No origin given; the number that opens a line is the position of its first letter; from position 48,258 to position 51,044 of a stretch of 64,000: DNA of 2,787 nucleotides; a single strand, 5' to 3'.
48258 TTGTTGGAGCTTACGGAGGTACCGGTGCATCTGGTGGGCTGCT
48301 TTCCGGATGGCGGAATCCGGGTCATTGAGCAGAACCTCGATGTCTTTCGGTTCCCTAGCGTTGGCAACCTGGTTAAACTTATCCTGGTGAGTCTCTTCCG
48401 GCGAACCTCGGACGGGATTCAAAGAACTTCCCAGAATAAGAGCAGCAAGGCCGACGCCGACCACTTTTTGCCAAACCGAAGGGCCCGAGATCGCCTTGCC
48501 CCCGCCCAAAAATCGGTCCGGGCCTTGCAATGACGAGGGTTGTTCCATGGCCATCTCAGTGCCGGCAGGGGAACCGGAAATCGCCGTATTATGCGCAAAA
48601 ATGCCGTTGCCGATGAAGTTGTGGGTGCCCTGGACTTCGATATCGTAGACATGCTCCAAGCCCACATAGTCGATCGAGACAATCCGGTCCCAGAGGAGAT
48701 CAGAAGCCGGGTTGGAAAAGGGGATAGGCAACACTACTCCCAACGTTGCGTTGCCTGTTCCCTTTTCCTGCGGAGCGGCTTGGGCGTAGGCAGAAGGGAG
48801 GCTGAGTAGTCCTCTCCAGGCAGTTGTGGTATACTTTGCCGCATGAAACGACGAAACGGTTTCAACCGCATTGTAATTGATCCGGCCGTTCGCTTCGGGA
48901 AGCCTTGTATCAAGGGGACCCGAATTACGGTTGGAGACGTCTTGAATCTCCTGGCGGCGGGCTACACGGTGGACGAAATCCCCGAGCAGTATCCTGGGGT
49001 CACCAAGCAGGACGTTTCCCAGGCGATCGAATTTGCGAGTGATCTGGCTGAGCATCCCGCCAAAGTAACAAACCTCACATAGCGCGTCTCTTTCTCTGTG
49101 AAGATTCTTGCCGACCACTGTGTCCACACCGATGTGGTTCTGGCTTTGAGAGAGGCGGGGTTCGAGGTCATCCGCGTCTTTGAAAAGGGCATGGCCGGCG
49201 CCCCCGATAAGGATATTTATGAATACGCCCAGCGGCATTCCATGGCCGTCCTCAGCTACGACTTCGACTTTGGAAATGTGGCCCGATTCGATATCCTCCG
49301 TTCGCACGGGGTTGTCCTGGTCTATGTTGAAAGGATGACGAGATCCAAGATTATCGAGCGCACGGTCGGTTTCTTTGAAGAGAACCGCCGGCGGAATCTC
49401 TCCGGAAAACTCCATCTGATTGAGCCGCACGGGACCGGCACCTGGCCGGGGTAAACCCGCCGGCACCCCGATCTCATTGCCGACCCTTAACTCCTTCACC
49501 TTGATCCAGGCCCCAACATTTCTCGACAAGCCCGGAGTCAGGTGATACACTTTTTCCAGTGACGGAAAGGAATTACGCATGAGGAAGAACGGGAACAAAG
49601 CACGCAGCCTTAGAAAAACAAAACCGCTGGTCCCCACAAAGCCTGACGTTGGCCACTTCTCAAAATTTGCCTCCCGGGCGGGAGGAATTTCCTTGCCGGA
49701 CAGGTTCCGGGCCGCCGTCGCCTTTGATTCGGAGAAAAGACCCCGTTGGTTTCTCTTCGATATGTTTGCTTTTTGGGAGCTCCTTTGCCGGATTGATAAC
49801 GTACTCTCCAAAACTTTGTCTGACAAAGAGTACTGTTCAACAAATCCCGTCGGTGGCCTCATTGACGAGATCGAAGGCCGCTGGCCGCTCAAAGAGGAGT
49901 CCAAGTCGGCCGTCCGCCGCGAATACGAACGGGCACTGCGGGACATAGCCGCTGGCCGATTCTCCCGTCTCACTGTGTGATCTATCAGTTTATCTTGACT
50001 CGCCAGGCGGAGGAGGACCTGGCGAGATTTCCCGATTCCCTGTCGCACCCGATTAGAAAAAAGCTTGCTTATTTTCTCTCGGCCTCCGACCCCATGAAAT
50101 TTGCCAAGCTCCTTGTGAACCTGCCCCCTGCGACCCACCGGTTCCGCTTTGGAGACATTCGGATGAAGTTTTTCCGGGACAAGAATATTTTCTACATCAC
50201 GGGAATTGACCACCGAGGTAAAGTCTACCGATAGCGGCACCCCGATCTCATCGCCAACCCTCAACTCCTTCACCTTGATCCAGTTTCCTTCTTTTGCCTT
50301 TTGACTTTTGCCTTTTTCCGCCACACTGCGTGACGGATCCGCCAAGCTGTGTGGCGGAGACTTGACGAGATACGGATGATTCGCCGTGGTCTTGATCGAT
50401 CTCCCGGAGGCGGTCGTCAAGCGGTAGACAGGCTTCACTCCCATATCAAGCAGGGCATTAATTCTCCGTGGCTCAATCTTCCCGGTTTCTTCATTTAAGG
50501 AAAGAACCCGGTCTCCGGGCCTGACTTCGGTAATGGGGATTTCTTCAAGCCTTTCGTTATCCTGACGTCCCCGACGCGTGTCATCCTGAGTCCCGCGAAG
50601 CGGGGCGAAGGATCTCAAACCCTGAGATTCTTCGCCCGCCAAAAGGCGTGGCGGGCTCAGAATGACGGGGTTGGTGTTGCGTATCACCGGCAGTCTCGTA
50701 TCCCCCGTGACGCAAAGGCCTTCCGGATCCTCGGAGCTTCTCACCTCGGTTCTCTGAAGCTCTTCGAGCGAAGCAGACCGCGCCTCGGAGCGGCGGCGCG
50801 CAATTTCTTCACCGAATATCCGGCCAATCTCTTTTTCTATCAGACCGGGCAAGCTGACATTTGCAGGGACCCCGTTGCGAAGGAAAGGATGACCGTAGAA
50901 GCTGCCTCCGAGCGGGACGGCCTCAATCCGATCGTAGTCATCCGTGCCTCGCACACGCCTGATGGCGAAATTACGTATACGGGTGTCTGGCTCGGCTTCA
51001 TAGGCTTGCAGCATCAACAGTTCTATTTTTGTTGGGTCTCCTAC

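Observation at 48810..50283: Two toxin-antitoxin operons encoded antisense inside the intein while the 8175-codon frame stays open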

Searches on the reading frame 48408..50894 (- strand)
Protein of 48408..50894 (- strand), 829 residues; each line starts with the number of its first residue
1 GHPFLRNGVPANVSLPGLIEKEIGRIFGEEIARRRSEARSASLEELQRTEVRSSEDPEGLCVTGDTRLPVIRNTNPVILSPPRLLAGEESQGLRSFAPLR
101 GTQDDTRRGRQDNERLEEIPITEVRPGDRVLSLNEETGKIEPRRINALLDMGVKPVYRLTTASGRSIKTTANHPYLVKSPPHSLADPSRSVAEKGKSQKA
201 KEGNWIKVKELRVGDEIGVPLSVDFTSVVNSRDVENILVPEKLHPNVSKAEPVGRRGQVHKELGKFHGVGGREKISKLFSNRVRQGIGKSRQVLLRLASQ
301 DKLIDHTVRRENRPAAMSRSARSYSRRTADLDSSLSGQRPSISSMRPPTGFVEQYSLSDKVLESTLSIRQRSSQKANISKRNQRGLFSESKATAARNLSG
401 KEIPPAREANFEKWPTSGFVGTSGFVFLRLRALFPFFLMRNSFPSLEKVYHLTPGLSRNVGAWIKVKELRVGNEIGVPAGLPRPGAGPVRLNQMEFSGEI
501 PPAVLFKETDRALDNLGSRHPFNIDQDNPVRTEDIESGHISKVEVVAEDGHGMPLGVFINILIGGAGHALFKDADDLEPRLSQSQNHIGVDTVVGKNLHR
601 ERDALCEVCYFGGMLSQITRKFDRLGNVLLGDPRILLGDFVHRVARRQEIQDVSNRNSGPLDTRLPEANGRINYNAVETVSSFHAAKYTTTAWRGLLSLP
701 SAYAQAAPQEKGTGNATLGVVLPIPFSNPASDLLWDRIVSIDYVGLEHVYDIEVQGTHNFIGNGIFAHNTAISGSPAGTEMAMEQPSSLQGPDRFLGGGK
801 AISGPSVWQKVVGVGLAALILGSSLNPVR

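Call 11: search_protein_families(library=pfam, proteins=[window:48588-50714:-], max_evalue=0.001)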
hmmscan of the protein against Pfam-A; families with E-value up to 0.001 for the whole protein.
window:48588-50714:- (709 aa): 2 families
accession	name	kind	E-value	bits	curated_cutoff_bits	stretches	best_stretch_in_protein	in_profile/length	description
PF14890.11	Intein_splicing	-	6.2e-22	78.5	35.8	2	143-709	76-155/155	Intein splicing domain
PF07591.16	PT-HINT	-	0.00054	20.7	27.7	0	61-119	11-73/137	Pretoxin HINT domain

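Call 12: search_protein_families(library=ncbifam, proteins=[window:48588-50714:-], max_evalue=0.1)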
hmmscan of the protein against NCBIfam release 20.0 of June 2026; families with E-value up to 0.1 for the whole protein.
window:48588-50714:- (709 aa): 9 families
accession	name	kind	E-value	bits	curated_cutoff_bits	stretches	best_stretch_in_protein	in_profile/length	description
NF005852.0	PRK07773.1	equivalog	5.2e-23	81.3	780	2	670-709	787-826/886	replicative DNA helicase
TIGR01443.1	intein_Cterm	domain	4.9e-08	33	15.6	1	688-709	1-23/24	intein C-terminal splicing region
TIGR01445.1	intein_Nterm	domain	1.9e-06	28.8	24.5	1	64-116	34-82/83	intein N-terminal splicing region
NF011491.0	PRK14898.1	equivalog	5.6e-05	21.4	783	1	671-709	502-543/860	DNA-directed RNA polymerase subunit A''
NF038162.1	RtcB_rel_intein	exception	0.00042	18.4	1150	1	672-709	538-578/961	intein-containing RtcB family protein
NF003158.0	PRK04132.1-3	equivalog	0.013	12.6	1750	0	671-704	519-553/1437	replication factor C small subunit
NF003159.0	PRK04132.1-4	equivalog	0.042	11.8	999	0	671-702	543-575/852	replication factor C small subunit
NF038098.1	GyrA_w_intein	exception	0.061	11.1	1850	0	68-117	146-195/1232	intein-containing DNA gyrase subunit A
NF005616.0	PRK07373.1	equivalog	0.085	11.4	646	0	677-709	3-36/449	DNA polymerase III subunit alpha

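Call 13: find_homologous_proteins(query=window:48408-50894:-, max_evalue=0.001)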
Query window:48408-50894:- (829 aa): 46 proteins with E <= 0.001 among 8000 candidates.
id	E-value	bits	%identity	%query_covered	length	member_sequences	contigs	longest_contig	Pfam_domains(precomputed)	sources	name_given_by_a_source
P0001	1.5e-69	253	45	19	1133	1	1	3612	PF01079.26,PF14890.12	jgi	-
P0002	4.2e-56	209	31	40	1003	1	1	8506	PF02018.24,PF14890.12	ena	-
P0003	5.4e-55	205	40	22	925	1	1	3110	PF00498.32,PF16697.11,PF14890.12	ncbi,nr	ncbi:MAG: FHA domain-containing protein, partial [Candidatus Omnitrophica bacterium]|nr:FHA domain-c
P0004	4.4e-48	182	42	24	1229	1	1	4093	PF00027.36,PF14890.12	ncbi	-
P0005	1.0e-47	181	49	20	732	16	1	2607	PF14890.12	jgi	-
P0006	1.2e-47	181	35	34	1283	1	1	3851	PF00583.32,PF14890.12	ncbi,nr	ncbi:MAG: GNAT family N-acetyltransferase, partial [Candidatus Omnitrophica bacterium]|nr:GNAT famil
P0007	2.8e-45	173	44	22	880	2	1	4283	PF14890.12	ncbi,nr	ncbi:MAG: hypothetical protein KKG01_02980, partial [Candidatus Omnitrophica bacterium]|nr:hypotheti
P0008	3.7e-45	173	40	20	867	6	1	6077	PF14890.12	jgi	-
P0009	7.6e-44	168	44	21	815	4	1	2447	PF14890.12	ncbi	ncbi:MAG: hypothetical protein COW10_06095, partial [Candidatus Omnitrophica bacterium CG12_big_fil_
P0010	8.3e-44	168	56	13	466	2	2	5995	PF14890.12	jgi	jgi:hypothetical protein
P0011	1.4e-42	164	50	20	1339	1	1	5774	PF14890.12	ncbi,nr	ncbi:MAG: hypothetical protein HY586_02985, partial [Candidatus Omnitrophica bacterium]|nr:hypotheti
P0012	1.1e-41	161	57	12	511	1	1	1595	PF14890.12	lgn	-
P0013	6.9e-41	159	62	12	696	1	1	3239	PF00514.30,PF02985.29,PF03130.23,PF13513.13,PF13646.13,PF14890.12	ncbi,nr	ncbi:MAG: HEAT repeat domain-containing protein, partial [Candidatus Omnitrophica bacterium]|nr:HEAT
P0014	1.6e-40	157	44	20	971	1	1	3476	PF14890.12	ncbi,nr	ncbi:MAG: hypothetical protein HY747_07565, partial [Elusimicrobia bacterium]|nr:hypothetical protei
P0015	6.8e-37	145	40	22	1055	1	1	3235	PF14890.12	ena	-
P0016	2.4e-36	144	34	34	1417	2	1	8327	PF14890.12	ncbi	-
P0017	4.2e-36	143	49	15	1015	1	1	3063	PF14890.12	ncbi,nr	ncbi:hypothetical protein KKA69_05110, partial [Patescibacteria group bacterium]|nr:hypothetical pro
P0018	1.5e-33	134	43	15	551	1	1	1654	PF14890.12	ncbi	ncbi:hypothetical protein COT50_03035, partial [candidate division WWE3 bacterium CG08_land_8_20_14_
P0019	6.7e-31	126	39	20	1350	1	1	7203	PF14890.12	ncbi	ncbi:MAG: hypothetical protein WC628_09360 [Candidatus Omnitrophota bacterium]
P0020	1.5e-29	121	45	15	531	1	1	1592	PF14890.12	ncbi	ncbi:MAG: hypothetical protein AAB116_00995, partial [Candidatus Poribacteria bacterium]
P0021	1.9e-26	111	41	20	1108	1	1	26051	PF14890.12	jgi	-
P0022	6.0e-26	109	42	15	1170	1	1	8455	PF14890.12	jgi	jgi:hypothetical protein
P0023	1.4e-25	108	60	7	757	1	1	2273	PF01936.25,PF14890.12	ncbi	ncbi:MAG: NYN domain-containing protein, partial [Patescibacteria group bacterium]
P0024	1.8e-25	108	45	15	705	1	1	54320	PF14890.12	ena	-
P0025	3.0e-24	104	38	14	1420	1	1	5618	PF14890.12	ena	-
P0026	4.8e-24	103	44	20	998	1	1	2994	PF14890.12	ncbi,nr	ncbi:hypothetical protein FP828_00830, partial [bacterium]|nr:hypothetical protein [bacterium]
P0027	5.9e-24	103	47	20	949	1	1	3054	PF14890.12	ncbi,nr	ncbi:MAG: hypothetical protein HY586_00125 [Candidatus Omnitrophica bacterium]|nr:hypothetical prote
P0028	2.9e-22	97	82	7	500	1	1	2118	PF14890.12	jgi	jgi:hypothetical protein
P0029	7.5e-22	96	38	20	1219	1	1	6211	PF14890.12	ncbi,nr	ncbi:MAG: hypothetical protein HY595_03810, partial [Candidatus Omnitrophica bacterium]|nr:hypotheti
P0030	2.4e-21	94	32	41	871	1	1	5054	PF14890.12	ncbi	ncbi:MAG: hypothetical protein ABIJ91_02730, partial [Candidatus Kuenenbacteria bacterium]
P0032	6.0e-21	93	45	16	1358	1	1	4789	PF07728.21,PF14890.12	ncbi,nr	ncbi:MAG: AAA family ATPase, partial [Chlamydiae bacterium]|nr:AAA family ATPase [Chlamydiota bacter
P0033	3.1e-20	90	46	19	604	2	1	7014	PF14890.12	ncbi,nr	ncbi:MAG: hypothetical protein KKG21_06135, partial [Candidatus Omnitrophica bacterium]|nr:hypotheti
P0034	1.2e-17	82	34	13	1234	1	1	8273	PF03796.22,PF14528.12,PF00772.27,PF13481.13,PF14890.12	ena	-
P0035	1.4e-17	82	54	5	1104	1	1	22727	PF07591.16,PF14528.12,PF14890.12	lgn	-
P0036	2.9e-17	81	31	18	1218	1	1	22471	PF13385.14,PF02973.23,PF14890.12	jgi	jgi:hypothetical protein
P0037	7.1e-17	79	42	21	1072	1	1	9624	PF00162.25,PF14890.12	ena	-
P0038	7.3e-16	76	59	9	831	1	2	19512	PF14890.12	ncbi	-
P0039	1.9e-11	61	61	7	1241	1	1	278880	PF01391.24,PF13102.13,PF02899.24,PF14890.12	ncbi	-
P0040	2.4e-11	61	52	6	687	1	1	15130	PF03796.22,PF00772.27,PF13481.13,PF14890.12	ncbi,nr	ncbi:MAG: replicative DNA helicase [Thermoleophilia bacterium]|nr:replicative DNA helicase [Thermole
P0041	3.8e-11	60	43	14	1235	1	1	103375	PF26696.1,PF13102.13,PF02899.24,PF14890.12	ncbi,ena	ncbi:MAG: phage integrase SAM-like domain-containing protein [Patescibacteria group bacterium]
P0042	3.3e-7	47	56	5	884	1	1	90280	PF03796.22,PF14528.12,PF00772.27,PF13481.13,PF14890.12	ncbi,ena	-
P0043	1.7e-4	38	40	5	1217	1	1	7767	PF02811.27,PF14579.13,PF01336.32,PF17657.7,PF07733.19,PF14890.12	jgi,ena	-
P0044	1.8e-4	38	44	5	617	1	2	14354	PF03796.22,PF00772.27,PF13481.13,PF14890.12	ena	-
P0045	2.0e-4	38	39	7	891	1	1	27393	PF06745.20,PF03796.22,PF14528.12,PF00772.27,PF13481.13,PF14890.12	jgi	jgi:replicative DNA helicase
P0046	2.6e-4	38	41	5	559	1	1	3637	PF22769.2,PF14528.12,PF14890.12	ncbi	ncbi:MAG: dCTP deaminase domain-containing protein, partial [Gemmataceae bacterium]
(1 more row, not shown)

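Call 16: find_encoding_contigs(protein=P0002, flank=3000, max_places=2)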
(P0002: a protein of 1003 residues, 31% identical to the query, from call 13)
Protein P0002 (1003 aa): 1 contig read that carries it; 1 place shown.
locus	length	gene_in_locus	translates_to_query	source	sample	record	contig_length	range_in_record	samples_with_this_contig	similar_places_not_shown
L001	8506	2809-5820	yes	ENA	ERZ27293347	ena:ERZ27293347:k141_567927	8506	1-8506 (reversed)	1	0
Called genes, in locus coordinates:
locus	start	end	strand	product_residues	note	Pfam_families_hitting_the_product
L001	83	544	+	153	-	PF05635:23S_rRNA_IVP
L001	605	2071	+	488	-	PF02018:CBM_4_9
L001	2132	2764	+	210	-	PF01797:Y1_Tnp (faint)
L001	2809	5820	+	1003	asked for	PF02018:CBM_4_9 (weak), PF14890:Intein_splicing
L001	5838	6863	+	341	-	PF14890:Intein_splicing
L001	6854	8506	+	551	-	?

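Call 17: find_encoding_contigs(protein=P0006, flank=3000, max_places=2)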
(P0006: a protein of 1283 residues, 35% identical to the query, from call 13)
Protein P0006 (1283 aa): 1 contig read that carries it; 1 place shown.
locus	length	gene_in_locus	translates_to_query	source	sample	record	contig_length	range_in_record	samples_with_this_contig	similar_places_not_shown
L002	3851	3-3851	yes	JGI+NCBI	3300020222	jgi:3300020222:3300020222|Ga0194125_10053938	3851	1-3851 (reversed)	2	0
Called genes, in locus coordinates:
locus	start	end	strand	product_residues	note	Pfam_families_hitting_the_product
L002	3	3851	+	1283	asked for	PF14890:Intein_splicing, PF00583:Acetyltransf_1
